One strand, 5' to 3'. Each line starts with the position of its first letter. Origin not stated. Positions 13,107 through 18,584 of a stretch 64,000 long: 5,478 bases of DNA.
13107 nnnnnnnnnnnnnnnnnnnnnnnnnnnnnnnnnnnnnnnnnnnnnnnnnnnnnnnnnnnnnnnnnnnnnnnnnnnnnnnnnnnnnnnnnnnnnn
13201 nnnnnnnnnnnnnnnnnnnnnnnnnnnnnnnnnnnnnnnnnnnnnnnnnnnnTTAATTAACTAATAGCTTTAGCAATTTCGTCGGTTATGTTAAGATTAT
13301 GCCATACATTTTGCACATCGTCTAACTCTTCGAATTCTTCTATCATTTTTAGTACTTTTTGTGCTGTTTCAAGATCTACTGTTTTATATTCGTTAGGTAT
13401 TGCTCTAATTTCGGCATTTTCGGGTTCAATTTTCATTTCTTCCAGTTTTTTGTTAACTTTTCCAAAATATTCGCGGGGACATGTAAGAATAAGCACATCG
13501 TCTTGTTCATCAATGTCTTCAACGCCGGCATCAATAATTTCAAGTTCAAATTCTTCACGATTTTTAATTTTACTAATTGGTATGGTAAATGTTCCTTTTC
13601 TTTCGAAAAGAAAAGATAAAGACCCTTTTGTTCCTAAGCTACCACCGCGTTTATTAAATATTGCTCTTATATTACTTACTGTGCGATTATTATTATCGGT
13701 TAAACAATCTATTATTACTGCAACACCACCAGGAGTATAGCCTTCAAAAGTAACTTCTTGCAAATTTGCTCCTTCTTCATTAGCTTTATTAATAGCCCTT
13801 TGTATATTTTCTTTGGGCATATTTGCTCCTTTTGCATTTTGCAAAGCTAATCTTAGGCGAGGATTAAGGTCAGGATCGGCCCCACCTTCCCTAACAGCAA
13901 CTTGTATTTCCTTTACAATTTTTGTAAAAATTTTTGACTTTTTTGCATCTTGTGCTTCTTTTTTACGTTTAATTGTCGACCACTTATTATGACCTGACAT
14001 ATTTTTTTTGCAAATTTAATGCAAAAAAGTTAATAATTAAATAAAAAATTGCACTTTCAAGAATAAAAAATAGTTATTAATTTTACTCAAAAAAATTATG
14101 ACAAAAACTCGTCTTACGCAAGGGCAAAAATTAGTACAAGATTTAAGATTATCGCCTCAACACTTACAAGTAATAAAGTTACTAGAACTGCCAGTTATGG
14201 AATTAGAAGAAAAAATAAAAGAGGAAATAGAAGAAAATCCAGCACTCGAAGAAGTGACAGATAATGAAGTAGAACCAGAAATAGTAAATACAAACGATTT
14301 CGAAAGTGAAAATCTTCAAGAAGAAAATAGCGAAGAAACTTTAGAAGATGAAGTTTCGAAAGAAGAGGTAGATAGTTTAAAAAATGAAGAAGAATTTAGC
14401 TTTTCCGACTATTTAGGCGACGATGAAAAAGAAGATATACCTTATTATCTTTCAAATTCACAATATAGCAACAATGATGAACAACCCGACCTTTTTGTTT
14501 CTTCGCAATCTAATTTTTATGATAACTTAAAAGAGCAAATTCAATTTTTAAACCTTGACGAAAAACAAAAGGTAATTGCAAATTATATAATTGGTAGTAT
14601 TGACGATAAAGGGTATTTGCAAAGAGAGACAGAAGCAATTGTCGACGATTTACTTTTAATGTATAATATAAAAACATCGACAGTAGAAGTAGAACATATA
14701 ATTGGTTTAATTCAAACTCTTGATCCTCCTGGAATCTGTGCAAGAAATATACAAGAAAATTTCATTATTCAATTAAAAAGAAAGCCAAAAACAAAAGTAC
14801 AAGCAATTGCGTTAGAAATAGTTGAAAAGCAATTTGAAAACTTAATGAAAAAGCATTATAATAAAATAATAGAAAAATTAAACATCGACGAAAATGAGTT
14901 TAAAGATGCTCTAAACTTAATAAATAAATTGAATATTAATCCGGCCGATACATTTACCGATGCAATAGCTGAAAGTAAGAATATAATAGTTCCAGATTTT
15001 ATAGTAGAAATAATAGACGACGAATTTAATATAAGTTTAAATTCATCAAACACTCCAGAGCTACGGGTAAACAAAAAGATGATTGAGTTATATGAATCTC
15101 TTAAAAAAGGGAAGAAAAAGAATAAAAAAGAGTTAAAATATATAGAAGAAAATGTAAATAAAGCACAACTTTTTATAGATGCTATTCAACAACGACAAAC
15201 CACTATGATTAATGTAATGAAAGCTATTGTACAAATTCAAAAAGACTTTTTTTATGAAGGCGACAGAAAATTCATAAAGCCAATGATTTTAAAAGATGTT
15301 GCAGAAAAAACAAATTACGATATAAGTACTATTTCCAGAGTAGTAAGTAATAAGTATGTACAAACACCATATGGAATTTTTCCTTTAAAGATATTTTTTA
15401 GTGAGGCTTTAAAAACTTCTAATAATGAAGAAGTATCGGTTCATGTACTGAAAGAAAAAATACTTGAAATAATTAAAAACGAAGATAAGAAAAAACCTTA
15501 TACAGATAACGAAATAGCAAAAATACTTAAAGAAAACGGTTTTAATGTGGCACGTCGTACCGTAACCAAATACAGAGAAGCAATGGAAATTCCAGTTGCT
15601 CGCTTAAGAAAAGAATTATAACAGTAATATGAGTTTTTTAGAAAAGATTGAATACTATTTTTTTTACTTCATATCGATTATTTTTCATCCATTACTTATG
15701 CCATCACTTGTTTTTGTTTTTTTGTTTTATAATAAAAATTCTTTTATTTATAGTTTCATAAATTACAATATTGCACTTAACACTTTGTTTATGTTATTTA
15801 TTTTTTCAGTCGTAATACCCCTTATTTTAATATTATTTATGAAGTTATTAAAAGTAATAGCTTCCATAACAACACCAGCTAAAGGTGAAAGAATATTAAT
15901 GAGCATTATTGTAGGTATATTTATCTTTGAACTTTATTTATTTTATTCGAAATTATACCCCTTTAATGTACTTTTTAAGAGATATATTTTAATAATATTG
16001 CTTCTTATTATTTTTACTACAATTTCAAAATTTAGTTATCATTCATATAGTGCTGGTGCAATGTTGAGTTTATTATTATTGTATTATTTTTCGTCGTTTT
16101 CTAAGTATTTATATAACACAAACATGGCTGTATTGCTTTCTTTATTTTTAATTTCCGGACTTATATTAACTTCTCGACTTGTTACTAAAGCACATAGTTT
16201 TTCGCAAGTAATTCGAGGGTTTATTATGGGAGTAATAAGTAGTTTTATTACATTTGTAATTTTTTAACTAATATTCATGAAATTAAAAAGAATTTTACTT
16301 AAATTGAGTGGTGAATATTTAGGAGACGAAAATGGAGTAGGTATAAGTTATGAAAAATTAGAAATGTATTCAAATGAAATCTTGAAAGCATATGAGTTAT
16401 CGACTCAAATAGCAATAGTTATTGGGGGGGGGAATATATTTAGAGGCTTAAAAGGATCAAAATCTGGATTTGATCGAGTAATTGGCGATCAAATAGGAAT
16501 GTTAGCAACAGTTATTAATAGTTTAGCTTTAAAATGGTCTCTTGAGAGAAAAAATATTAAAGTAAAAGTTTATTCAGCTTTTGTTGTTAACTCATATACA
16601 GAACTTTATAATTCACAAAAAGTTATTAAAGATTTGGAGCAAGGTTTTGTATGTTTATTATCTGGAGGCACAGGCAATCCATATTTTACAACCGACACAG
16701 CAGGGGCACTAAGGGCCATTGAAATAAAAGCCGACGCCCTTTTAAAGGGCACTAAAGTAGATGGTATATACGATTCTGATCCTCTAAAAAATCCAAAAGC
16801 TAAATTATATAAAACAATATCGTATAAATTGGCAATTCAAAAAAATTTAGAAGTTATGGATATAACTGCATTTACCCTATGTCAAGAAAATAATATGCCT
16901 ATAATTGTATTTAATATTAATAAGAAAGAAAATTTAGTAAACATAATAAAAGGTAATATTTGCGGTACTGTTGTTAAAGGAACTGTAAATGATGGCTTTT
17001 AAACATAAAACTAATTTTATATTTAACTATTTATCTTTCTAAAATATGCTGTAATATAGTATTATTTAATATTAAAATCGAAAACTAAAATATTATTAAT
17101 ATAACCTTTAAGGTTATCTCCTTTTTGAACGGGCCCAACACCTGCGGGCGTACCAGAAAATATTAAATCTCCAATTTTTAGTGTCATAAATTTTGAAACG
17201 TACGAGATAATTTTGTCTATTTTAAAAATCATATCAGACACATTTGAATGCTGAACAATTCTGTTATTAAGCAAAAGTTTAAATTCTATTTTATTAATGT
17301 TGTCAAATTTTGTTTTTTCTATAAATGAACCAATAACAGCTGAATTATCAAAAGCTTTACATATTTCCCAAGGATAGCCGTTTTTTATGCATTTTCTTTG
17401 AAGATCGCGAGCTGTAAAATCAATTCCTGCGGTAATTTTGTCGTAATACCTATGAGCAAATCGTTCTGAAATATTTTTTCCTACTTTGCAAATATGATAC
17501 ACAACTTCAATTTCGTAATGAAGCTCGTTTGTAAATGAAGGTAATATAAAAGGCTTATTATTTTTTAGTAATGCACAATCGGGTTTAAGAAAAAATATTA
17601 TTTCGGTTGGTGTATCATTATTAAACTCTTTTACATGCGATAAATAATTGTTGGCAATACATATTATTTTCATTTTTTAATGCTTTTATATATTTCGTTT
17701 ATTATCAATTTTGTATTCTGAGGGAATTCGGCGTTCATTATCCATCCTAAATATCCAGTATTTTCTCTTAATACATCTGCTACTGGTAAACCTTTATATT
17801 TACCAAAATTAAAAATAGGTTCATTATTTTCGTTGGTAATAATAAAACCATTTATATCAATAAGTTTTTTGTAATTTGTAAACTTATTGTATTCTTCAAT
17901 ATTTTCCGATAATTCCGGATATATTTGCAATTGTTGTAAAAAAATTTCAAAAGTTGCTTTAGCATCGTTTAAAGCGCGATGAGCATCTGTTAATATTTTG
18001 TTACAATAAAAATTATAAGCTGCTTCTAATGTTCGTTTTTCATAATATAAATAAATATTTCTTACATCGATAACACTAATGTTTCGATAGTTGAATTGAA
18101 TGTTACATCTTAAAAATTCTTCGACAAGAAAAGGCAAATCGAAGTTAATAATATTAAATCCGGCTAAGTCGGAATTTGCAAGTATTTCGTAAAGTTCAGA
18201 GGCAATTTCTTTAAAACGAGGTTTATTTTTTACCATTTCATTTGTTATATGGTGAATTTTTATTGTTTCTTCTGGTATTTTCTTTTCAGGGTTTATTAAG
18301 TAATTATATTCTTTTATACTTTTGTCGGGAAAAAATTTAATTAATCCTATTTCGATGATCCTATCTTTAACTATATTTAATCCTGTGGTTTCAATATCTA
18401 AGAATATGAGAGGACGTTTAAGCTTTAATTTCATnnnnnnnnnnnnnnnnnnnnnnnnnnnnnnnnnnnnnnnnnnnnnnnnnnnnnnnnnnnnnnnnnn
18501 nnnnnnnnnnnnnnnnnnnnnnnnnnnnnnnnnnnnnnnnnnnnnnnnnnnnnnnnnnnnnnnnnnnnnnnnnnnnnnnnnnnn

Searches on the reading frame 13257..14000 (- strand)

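Call 78: search_protein_families(library=pfam, proteins=[window:13257-14000:-], max_evalue=0.000001)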
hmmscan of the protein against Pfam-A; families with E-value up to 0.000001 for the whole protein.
window:13257-14000:- (247 aa): 2 families
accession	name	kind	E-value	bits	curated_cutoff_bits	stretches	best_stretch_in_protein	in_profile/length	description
PF01709.26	Transcrip_reg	-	1.1e-54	185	27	1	81-236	2-160/160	TACO1/YebC second and third domain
PF20772.2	TACO1_YebC_N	-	6.6e-33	113.5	36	1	5-75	1-72/73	TACO1/YebC protein N-terminal domain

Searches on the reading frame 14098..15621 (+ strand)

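Call 78: search_protein_families(library=pfam, proteins=[window:14098-15621:+], max_evalue=0.000001)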
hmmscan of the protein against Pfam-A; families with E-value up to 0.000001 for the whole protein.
window:14098-15621:+ (507 aa): 3 families
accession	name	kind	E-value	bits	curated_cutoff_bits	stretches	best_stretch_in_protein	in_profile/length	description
PF04552.19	Sigma54_DBD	-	9e-54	182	22.8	1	347-505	2-159/160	Sigma-54, DNA binding domain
PF04963.19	Sigma54_CBD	-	5.8e-52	176.5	22.9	1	133-327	5-184/185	Sigma-54 factor, core binding domain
PF00309.25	Sigma54_AID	-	9.8e-14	51.4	23.8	1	8-52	2-46/46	Sigma-54 factor, Activator interacting domain (AID)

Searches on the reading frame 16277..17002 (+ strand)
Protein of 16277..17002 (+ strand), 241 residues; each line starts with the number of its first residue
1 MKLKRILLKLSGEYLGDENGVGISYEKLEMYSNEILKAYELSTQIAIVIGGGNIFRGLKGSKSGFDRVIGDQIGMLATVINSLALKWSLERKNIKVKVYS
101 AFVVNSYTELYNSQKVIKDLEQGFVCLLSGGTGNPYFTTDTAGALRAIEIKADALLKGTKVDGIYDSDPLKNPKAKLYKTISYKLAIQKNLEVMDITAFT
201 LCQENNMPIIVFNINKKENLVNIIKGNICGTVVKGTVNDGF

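Call 78: search_protein_families(library=pfam, proteins=[window:16277-17002:+], max_evalue=0.000001)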
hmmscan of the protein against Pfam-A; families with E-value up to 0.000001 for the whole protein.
window:16277-17002:+ (241 aa): 1 family
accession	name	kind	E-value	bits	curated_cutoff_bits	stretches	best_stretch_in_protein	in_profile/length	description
PF00696.33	AA_kinase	-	3e-33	116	24.9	1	4-213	1-234/234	Amino acid kinase family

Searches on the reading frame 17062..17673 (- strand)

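Call 78: search_protein_families(library=pfam, proteins=[window:17062-17673:-], max_evalue=0.000001)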
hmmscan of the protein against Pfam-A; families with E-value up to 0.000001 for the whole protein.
window:17062-17673:- (203 aa): 1 family
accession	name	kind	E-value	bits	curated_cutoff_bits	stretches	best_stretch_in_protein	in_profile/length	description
PF01557.24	FAA_hydrolase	-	2.5e-43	148.7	23.9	1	2-193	1-204/214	Fumarylacetoacetate (FAA) hydrolase C-terminal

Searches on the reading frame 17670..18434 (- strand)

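Call 78: search_protein_families(library=pfam, proteins=[window:17670-18434:-], max_evalue=0.000001)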
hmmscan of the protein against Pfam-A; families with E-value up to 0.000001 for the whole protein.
window:17670-18434:- (254 aa): 4 families
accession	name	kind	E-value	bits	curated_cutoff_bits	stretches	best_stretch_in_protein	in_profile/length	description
PF00929.31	RNase_T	-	3.6e-30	106.1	24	1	10-165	1-164/164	Exonuclease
PF20600.3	ExoX-like_C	-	2.8e-09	36.7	26.5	1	208-235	1-28/30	Exodeoxyribonuclease X-like C-terminal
PF16473.11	Rv2179c-like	-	2.6e-07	30.9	27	1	10-164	3-172/177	3'-5' exoribonuclease Rv2179c-like domain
PF13482.12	RNase_H_2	-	5.7e-07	30.1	22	0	10-132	1-97/165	RNase_H superfamily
